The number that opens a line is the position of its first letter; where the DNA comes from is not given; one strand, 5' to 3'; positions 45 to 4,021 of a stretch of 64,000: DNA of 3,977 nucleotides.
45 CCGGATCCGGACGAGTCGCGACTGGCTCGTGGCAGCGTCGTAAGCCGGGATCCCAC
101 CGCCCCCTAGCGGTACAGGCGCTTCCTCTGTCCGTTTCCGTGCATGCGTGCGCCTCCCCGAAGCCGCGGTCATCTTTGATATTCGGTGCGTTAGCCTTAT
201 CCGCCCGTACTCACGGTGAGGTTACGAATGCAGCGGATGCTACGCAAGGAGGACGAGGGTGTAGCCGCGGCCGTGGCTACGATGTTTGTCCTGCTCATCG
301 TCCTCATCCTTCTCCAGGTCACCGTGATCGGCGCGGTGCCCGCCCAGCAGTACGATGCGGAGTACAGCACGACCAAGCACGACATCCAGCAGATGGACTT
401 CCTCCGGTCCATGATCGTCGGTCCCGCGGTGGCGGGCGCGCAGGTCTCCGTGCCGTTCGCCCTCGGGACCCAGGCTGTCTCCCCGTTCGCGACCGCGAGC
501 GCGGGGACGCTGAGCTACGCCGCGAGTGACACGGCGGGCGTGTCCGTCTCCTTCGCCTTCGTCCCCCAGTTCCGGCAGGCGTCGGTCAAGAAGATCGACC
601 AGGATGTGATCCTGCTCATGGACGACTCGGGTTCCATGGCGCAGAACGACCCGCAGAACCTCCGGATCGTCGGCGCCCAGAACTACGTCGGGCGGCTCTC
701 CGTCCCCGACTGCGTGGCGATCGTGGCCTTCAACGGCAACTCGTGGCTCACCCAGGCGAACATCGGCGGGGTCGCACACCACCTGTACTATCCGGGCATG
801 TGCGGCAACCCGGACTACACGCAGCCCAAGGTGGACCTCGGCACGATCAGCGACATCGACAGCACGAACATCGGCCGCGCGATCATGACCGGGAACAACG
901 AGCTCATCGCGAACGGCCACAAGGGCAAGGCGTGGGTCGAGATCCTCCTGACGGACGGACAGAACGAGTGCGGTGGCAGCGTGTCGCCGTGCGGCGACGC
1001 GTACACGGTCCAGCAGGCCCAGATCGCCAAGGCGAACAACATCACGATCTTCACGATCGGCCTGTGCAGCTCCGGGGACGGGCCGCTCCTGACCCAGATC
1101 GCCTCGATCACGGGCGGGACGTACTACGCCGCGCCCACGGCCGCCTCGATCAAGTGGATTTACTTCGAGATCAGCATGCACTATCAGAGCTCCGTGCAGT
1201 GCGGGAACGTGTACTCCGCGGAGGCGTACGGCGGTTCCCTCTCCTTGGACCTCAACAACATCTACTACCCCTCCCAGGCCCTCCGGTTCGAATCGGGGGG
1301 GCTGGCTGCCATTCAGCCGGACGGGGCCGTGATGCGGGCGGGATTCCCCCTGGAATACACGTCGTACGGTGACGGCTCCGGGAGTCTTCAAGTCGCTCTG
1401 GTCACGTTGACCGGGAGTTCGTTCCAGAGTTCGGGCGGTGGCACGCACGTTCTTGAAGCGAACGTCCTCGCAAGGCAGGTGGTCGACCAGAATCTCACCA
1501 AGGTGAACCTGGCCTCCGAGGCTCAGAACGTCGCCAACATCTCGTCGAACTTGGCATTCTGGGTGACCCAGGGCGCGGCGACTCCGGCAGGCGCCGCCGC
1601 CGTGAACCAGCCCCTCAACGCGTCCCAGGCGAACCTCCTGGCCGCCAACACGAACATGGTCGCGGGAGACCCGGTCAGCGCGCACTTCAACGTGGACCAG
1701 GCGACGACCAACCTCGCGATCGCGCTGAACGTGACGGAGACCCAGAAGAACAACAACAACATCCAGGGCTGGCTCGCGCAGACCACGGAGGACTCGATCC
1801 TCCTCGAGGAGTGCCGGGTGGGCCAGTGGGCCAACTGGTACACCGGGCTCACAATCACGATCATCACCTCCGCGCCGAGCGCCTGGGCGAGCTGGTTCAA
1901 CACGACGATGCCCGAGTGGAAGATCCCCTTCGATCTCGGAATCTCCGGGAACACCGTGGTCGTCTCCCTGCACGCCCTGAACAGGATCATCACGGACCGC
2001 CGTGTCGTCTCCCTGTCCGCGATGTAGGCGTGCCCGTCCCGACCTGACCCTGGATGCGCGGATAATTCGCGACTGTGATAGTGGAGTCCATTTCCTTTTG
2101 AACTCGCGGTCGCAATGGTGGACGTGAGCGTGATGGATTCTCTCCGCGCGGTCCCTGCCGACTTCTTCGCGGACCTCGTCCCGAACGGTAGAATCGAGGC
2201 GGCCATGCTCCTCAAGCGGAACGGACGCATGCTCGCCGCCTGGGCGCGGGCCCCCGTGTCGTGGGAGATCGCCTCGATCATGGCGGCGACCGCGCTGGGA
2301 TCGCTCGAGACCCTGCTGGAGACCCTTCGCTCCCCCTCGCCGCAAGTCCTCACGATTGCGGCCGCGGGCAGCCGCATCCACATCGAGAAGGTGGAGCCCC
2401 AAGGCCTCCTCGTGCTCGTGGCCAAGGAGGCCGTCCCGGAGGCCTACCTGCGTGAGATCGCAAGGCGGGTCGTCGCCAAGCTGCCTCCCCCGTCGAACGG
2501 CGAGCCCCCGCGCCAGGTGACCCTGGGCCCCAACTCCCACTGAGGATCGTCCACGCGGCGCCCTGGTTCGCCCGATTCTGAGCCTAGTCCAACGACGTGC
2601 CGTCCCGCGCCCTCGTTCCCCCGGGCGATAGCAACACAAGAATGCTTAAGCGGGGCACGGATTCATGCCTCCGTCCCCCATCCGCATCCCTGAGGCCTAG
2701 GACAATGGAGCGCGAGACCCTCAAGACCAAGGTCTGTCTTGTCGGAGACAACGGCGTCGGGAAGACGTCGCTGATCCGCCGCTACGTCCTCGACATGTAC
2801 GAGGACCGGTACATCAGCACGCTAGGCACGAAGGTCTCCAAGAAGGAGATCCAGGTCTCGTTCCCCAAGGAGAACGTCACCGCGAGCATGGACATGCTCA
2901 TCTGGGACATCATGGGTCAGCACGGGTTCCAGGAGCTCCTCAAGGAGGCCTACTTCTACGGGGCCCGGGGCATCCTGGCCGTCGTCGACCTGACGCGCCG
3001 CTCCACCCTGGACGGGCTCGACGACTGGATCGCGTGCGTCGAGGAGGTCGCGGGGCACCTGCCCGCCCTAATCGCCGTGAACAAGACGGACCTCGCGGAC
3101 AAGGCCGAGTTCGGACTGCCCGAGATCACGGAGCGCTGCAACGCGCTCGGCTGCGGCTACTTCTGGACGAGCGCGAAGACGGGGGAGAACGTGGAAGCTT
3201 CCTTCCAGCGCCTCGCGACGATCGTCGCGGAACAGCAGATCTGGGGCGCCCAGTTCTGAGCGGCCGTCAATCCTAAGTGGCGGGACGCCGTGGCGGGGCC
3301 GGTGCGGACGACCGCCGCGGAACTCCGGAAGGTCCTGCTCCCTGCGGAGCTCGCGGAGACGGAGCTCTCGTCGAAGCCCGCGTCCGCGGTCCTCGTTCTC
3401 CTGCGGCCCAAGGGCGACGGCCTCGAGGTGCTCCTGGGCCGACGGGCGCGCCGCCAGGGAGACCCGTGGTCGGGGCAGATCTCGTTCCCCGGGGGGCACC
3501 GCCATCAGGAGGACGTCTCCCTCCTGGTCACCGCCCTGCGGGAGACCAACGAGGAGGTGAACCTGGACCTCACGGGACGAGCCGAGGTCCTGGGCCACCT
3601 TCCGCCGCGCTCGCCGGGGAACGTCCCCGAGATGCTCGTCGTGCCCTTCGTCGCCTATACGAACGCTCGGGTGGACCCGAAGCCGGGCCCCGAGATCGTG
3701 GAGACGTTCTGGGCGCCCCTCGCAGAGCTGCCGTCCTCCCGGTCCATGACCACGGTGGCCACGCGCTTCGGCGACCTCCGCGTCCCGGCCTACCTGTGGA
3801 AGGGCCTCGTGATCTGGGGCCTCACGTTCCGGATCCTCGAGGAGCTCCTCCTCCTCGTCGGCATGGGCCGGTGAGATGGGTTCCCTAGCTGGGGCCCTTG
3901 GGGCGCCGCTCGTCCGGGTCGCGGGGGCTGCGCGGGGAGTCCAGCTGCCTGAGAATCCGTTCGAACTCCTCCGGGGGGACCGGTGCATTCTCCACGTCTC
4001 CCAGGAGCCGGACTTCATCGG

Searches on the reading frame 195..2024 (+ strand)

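Call 10: search_protein_families(library=pfam, proteins=[window:195-2024:+], max_evalue=0.001)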
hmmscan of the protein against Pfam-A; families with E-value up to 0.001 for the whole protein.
window:195-2024:+ (610 aa): 1 family
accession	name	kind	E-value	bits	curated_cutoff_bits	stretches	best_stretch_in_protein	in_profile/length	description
PF00092.34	VWA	-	6.7e-09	36.6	23.8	1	137-319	1-168/174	von Willebrand factor type A domain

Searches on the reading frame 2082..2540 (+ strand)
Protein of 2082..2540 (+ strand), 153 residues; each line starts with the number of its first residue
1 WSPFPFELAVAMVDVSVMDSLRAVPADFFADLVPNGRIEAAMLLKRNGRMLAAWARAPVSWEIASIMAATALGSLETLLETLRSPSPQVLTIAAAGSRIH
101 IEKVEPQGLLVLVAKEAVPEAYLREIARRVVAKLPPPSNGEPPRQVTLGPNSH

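Call 10: search_protein_families(library=pfam, proteins=[window:2082-2540:+], max_evalue=0.001)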
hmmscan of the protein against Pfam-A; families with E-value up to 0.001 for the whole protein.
window:2082-2540:+ (153 aa): 0 families

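Call 62: search_protein_families(library=pfam, proteins=[window:2115-2540:+], max_evalue=10)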
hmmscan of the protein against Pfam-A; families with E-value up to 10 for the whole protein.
seq(142 aa): 3 families
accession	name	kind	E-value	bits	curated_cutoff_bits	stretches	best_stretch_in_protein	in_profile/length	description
PF03259.23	Robl_LC7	-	0.0021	18.2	23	1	27-103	15-91/91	Roadblock/LC7 domain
PF17152.10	CHASE8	-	0.024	15.3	27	1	18-88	36-96/102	Periplasmic sensor domain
PF18881.5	DUF5646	-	0.11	12.9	27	1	87-116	17-44/69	Family of unknown function (DUF5646)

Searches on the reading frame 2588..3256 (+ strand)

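Call 10: search_protein_families(library=pfam, proteins=[window:2588-3256:+], max_evalue=0.001)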
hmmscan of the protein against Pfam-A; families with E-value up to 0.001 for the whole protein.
window:2588-3256:+ (223 aa): 5 families
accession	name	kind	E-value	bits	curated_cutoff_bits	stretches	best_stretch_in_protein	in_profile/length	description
PF00071.28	Ras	-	2.4e-30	105.7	21.6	1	48-213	1-160/162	Ras family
PF08477.19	Roc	-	9.8e-25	87.5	27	1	48-168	1-119/119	Ras of Complex, Roc, domain of DAPkinase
PF00025.27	Arf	-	2.4e-07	30.9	22.3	1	43-174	11-132/174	ADP-ribosylation factor family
PF03193.22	RsgA_GTPase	-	5.5e-07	30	30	0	156-209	52-104/174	RsgA GTPase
PF04670.18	Gtr1_RagA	-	6.1e-06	26.3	22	1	48-170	1-124/232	Gtr1/RagA G protein conserved region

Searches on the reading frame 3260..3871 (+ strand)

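Call 10: search_protein_families(library=pfam, proteins=[window:3260-3871:+], max_evalue=0.001)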
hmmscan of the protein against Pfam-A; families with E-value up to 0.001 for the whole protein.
window:3260-3871:+ (204 aa): 1 family
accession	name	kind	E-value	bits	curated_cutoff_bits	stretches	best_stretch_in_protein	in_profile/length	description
PF00293.34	NUDIX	-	4.1e-15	56.4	21.1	1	42-157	5-118/134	NUDIX domain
